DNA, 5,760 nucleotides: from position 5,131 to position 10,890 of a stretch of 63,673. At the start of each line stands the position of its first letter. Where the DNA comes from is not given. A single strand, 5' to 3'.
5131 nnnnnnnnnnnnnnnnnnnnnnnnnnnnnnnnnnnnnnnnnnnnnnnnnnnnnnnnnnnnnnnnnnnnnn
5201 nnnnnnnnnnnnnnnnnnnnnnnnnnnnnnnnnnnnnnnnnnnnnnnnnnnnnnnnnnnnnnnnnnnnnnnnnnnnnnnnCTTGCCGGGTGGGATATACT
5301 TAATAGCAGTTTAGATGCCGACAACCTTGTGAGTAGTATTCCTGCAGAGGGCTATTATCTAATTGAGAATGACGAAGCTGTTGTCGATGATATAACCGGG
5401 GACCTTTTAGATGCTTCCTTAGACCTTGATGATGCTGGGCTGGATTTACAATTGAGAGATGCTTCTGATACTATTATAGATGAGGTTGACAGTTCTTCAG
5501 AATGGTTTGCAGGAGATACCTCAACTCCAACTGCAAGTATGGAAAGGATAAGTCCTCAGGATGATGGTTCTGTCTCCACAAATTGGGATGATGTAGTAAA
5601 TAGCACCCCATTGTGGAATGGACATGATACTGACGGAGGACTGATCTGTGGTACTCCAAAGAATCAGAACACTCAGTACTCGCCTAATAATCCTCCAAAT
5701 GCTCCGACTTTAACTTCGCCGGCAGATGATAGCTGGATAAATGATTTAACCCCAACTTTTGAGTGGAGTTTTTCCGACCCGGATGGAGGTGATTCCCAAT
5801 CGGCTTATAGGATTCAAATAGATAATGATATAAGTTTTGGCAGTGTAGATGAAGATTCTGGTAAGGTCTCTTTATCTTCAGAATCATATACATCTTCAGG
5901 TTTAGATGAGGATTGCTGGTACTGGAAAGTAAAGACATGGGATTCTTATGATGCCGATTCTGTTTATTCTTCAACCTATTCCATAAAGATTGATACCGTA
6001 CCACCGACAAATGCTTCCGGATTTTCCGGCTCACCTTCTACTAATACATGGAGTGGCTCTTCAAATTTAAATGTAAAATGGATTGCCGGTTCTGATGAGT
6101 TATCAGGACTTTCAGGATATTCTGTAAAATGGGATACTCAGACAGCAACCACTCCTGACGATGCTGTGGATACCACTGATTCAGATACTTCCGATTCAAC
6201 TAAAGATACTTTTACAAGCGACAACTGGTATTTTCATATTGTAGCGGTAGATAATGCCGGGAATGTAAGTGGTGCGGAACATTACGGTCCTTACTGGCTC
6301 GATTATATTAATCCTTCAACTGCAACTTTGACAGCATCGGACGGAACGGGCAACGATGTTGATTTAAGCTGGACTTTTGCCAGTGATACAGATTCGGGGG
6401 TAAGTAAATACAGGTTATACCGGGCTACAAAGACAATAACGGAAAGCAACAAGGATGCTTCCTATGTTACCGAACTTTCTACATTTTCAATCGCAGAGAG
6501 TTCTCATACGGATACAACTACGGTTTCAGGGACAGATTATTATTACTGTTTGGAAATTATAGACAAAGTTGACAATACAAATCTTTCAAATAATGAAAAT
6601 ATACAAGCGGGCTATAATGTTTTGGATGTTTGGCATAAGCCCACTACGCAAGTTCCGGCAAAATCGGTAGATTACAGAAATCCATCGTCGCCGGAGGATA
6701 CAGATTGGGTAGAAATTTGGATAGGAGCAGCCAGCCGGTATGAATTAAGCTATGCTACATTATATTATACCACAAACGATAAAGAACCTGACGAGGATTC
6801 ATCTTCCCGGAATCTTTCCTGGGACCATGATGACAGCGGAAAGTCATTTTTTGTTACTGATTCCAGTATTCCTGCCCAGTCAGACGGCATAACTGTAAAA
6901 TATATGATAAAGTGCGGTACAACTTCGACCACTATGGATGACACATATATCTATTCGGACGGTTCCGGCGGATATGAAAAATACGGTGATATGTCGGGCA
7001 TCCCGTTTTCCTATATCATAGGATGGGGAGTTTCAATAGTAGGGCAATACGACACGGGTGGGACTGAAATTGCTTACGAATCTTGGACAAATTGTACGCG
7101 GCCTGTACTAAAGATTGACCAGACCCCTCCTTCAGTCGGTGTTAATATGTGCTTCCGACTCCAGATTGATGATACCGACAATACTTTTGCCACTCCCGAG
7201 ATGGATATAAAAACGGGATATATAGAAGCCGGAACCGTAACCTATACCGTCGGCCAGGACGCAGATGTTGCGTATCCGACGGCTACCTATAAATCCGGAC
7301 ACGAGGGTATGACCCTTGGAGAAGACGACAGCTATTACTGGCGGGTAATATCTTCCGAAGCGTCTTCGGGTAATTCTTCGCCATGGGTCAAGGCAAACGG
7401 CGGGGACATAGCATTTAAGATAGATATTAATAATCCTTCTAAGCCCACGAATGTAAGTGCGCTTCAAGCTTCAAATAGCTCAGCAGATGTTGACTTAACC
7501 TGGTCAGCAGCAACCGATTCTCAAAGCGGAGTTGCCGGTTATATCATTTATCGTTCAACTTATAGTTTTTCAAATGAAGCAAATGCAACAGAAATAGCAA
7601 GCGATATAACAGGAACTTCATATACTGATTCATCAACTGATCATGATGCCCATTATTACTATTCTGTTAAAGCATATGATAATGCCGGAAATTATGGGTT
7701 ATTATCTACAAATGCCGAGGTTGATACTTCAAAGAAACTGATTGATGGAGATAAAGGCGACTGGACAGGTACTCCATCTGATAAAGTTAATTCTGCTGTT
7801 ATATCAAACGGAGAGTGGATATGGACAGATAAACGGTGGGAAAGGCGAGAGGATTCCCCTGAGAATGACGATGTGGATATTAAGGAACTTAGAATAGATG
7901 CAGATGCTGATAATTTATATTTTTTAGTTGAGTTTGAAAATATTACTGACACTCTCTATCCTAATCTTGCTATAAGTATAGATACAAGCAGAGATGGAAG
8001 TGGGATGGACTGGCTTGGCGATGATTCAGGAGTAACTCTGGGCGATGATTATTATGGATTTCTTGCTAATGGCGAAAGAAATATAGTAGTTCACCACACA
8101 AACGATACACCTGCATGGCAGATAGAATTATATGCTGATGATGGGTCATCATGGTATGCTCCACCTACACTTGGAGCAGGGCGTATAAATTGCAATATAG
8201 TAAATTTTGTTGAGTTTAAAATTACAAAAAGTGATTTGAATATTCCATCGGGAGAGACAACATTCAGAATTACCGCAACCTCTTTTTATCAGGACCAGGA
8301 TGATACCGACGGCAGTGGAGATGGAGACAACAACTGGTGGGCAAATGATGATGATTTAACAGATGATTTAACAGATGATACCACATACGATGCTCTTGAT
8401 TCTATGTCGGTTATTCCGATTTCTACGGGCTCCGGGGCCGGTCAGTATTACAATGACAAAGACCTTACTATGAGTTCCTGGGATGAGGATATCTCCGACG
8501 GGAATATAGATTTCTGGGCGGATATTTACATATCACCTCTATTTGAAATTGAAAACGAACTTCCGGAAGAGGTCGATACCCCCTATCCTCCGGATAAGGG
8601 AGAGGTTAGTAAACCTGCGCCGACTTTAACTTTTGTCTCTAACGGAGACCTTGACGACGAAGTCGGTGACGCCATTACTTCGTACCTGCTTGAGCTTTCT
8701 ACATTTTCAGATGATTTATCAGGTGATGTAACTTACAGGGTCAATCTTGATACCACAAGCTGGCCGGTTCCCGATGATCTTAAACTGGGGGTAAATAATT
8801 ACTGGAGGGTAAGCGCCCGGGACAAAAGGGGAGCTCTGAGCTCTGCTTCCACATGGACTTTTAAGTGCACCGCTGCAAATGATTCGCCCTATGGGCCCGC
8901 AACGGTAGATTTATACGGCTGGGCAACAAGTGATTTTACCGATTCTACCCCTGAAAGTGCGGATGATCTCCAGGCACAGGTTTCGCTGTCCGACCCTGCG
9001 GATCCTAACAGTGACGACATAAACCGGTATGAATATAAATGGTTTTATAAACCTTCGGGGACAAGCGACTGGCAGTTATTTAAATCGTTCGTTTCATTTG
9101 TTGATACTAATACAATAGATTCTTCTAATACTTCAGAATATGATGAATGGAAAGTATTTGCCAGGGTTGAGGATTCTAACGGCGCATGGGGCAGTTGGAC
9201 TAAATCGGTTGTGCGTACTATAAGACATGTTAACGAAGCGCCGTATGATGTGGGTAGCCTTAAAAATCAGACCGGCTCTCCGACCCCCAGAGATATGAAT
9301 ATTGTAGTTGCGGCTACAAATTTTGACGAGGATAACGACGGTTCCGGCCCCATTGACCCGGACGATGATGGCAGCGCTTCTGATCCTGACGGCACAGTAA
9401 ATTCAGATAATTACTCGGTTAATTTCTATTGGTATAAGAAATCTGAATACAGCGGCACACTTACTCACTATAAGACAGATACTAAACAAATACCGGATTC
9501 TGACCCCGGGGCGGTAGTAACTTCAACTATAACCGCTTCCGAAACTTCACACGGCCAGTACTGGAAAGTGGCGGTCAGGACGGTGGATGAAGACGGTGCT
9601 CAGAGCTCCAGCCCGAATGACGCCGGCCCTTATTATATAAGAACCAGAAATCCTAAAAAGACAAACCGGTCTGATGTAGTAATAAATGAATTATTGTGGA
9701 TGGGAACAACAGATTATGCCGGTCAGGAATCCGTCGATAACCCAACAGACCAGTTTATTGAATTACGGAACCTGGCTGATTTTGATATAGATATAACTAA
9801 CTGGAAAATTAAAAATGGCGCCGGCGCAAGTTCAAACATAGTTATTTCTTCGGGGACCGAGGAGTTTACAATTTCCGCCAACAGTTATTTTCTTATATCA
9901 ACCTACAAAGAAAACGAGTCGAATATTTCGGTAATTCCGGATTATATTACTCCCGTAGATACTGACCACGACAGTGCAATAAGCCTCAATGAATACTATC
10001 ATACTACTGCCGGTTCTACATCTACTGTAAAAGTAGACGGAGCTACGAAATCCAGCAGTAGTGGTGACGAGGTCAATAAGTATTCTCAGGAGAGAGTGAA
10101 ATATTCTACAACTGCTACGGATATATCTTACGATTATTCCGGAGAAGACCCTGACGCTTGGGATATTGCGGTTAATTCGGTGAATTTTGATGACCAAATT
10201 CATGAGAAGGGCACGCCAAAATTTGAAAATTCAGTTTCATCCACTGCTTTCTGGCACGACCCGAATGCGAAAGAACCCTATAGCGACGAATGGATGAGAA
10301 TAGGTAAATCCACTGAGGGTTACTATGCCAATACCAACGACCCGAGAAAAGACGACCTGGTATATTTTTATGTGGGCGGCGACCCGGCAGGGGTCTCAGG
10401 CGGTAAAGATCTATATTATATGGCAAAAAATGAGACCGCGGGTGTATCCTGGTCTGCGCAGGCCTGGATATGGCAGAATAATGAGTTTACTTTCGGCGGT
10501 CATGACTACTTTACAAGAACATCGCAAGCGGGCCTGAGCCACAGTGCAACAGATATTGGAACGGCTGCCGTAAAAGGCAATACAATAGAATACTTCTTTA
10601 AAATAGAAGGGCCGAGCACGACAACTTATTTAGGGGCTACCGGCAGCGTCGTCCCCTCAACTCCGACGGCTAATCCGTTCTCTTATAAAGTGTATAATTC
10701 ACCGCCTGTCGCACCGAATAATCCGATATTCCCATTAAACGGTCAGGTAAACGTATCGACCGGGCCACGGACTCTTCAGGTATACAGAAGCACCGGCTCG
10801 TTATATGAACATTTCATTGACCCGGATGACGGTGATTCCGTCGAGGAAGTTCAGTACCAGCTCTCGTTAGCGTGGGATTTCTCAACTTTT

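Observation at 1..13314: Giant (more than 4,430 aa, 5'-truncated) extracellular mosaic protein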

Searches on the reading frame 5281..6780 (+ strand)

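Call 14: search_protein_families(library=pfam, proteins=[window:5281-6780:+], max_evalue=1)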
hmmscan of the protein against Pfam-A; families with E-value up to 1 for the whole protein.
window:5281-6780:+ (500 aa): 1 family
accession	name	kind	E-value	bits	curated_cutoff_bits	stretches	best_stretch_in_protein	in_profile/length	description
PF25788.1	Ig_Rha78A_N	-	1.6e-09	38.4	27.4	1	153-234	15-98/105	Rha78A-like, N-terminal immunoglobulin domain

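Call 15: search_protein_families(library=ncbifam, proteins=[window:5281-6780:+], max_evalue=1)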
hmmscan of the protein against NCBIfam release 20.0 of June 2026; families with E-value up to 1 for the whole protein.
window:5281-6780:+ (500 aa): 0 families

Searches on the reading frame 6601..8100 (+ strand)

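Call 14: search_protein_families(library=pfam, proteins=[window:6601-8100:+], max_evalue=1)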
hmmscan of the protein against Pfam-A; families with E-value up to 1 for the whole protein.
window:6601-8100:+ (500 aa): 2 families
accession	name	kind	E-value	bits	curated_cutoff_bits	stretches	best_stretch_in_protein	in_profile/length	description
PF05643.16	GNA1162-like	-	0.0095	16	25.9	1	280-391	9-125/185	Putative lipoprotein GNA1162-like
PF19077.6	Big_13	-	0.31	12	27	1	326-376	50-102/102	Bacterial Ig-like domain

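Call 15: search_protein_families(library=ncbifam, proteins=[window:6601-8100:+], max_evalue=1)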
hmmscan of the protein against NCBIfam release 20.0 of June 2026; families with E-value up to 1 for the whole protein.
window:6601-8100:+ (500 aa): 1 family
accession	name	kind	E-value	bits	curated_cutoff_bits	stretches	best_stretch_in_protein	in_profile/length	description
NF041611.1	exoglucan_CbhB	equivalog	7.7e-10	37.4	1950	1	228-380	751-890/997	exoglucanase CbhB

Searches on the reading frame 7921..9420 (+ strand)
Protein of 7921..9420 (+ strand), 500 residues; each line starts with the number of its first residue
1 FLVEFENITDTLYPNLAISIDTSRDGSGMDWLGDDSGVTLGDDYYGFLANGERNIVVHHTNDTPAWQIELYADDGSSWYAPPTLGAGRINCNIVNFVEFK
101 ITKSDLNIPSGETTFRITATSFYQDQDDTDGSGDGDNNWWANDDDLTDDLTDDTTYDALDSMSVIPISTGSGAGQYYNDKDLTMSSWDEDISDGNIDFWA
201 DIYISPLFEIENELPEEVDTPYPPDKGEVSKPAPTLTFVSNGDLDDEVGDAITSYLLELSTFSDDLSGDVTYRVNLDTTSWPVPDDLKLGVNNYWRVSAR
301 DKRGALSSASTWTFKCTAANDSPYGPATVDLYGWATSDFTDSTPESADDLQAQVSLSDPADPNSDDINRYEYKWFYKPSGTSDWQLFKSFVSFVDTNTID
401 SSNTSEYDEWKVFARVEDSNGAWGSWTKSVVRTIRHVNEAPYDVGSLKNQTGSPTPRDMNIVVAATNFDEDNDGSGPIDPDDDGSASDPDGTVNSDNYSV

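Call 14: search_protein_families(library=pfam, proteins=[window:7921-9420:+], max_evalue=1)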
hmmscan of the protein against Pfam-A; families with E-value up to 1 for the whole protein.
window:7921-9420:+ (500 aa): 1 family
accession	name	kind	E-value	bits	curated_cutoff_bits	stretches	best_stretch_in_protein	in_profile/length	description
PF25788.1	Ig_Rha78A_N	-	0.072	13.8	27.4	1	228-313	14-97/105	Rha78A-like, N-terminal immunoglobulin domain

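Call 15: search_protein_families(library=ncbifam, proteins=[window:7921-9420:+], max_evalue=1)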
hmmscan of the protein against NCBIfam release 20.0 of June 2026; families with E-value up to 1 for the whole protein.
window:7921-9420:+ (500 aa): 0 families

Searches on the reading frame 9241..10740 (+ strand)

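Call 14: search_protein_families(library=pfam, proteins=[window:9241-10740:+], max_evalue=1)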
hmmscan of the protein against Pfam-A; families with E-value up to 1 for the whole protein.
window:9241-10740:+ (500 aa): 1 family
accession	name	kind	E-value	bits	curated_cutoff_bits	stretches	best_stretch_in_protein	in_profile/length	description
PF00932.25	LTD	-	4.7e-08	33.8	34.3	1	141-244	3-74/109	Lamin Tail Domain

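Call 15: search_protein_families(library=ncbifam, proteins=[window:9241-10740:+], max_evalue=1)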
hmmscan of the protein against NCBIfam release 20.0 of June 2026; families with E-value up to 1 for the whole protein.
window:9241-10740:+ (500 aa): 0 families
